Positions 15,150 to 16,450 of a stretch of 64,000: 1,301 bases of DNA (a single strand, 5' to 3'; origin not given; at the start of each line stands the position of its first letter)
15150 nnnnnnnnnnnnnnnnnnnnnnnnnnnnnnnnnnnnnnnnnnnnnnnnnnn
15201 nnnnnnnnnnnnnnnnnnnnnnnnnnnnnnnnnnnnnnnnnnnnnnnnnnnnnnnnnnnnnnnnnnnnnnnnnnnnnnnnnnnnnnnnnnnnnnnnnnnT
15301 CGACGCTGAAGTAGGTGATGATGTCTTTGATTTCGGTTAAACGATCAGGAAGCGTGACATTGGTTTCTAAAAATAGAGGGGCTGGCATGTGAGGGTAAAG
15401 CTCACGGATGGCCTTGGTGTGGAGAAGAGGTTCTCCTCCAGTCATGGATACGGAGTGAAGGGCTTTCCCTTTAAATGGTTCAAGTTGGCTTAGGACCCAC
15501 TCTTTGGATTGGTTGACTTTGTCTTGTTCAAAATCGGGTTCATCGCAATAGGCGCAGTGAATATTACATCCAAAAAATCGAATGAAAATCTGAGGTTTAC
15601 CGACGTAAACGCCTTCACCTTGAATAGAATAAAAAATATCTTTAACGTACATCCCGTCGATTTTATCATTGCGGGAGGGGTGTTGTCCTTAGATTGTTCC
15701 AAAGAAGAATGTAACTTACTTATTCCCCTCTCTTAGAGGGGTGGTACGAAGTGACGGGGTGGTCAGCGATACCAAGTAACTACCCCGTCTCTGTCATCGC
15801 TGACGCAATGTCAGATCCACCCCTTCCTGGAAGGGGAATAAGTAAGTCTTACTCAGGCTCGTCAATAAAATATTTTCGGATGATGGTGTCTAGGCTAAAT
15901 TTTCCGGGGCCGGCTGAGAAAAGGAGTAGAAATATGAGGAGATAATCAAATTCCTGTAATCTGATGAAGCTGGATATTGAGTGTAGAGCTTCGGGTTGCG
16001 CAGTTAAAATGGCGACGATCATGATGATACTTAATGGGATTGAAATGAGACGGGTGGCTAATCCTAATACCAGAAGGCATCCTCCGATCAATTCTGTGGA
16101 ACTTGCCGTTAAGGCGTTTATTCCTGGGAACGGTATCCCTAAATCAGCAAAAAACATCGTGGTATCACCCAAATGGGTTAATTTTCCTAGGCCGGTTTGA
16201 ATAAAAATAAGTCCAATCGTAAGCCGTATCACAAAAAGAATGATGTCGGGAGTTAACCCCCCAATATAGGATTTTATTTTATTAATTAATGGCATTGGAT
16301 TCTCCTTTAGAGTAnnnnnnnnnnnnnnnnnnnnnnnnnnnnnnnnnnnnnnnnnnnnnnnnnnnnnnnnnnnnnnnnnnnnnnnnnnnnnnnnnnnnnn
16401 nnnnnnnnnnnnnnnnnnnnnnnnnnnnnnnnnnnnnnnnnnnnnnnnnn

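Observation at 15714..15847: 134-bp element with perfect 15-bp terminal inverted repeats and nested GC-rich hairpins between the RiPP operon and queE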

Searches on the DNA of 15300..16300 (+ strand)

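Call 5: search_rna_families(source=window, start=15300, end=16300, threshold=evalue, max_evalue=10)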
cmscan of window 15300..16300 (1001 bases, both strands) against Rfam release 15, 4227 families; matches with E-value up to 10: 4.
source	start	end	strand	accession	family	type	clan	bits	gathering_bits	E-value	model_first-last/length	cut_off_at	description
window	15716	15795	+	RF01811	PtaRNA1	Gene; antitoxin;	-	19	47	0.55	1-72/72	no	Plasmid transferred anti-sense RNA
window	16018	16111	+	RF02306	TtnuCD32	Gene; snRNA; snoRNA; CD-box;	-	15.5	100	4.6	1-98/98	no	Tetrahymena snoRNA TtnuCD32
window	15875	15940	+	RF01516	v-snoRNA-1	Gene; snRNA; snoRNA; CD-box;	-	14.2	75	5.7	1-65/65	no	Human herpesvirus 1 small nucleolar RNA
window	15311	15353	+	RF01121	sR38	Gene; snRNA; snoRNA; CD-box;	-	11.3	50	8.6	1-59/59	no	Small nucleolar RNA sR38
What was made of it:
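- Closest known: preQ1 riboswitches upstream of que genes. Different: No covariance-model match (call 5), much larger than a preQ1-I aptamer, and not conserved upstream of queE in relatives.
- No Rfam match, including preQ1-I, -II and -III, even at E <= 10 (call 5).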

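Call 39: search_dna_similar(query=window:15700-15860:+, collection=plasmids, mode=distant, max_evalue=1, max_rows=10)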
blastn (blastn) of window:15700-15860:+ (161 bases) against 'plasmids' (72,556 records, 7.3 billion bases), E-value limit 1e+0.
No match.

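Call 40: search_dna_similar(query=window:15700-15860:+, collection=phages, mode=distant, max_evalue=1, max_rows=10)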
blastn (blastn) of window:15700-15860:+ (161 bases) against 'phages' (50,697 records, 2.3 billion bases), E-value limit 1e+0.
No match.
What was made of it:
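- Tried and rejected: blastn against plasmids and phages: nothing (calls 39, 40).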

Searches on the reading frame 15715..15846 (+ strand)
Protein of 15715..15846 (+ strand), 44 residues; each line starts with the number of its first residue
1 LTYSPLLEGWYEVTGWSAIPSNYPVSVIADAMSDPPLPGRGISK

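Call 87: search_protein_representatives(protein=window:15715-15846:+)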
Query: 44 residues. Proteins with E-value up to 0.001 (for the whole library): 19; up to 1e-10: 2; up to 1e-30: 0. The best 19 are listed.
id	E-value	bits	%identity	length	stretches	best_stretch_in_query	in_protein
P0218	2.4e-16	74.1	41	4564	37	16-38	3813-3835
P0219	2.2e-12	61.8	48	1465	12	7-27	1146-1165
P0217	3.0e-10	55.2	94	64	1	13-44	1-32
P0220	6.3e-08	48.0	47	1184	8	8-26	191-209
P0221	1.9e-06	43.5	44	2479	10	9-36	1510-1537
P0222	4.1e-06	42.4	30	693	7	6-25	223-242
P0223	1.1e-05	41.1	45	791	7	4-27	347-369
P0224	1.1e-05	41.1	41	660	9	6-28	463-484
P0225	2.8e-05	39.8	43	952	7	4-28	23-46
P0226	4.7e-05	39.1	45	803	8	4-26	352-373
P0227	1.4e-04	37.7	47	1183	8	5-26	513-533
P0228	2.4e-04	37.0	46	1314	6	5-26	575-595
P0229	2.8e-04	36.7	52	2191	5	8-29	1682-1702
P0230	6.7e-04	35.5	46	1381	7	5-27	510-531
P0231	7.5e-04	35.4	47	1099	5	10-26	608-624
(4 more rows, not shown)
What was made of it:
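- Tried and rejected: The same idea repeated with the one open frame against 1.84 billion representatives (call 87).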

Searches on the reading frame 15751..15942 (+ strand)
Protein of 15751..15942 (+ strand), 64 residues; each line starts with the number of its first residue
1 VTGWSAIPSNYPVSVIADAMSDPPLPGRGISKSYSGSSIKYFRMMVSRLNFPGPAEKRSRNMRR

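Call 28: list_cluster_members(proteins=[window:15751-15942:+])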
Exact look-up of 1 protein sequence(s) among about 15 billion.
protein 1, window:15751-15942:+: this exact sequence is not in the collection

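Call 30: list_cluster_members(proteins=[window:15751-15942:+])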
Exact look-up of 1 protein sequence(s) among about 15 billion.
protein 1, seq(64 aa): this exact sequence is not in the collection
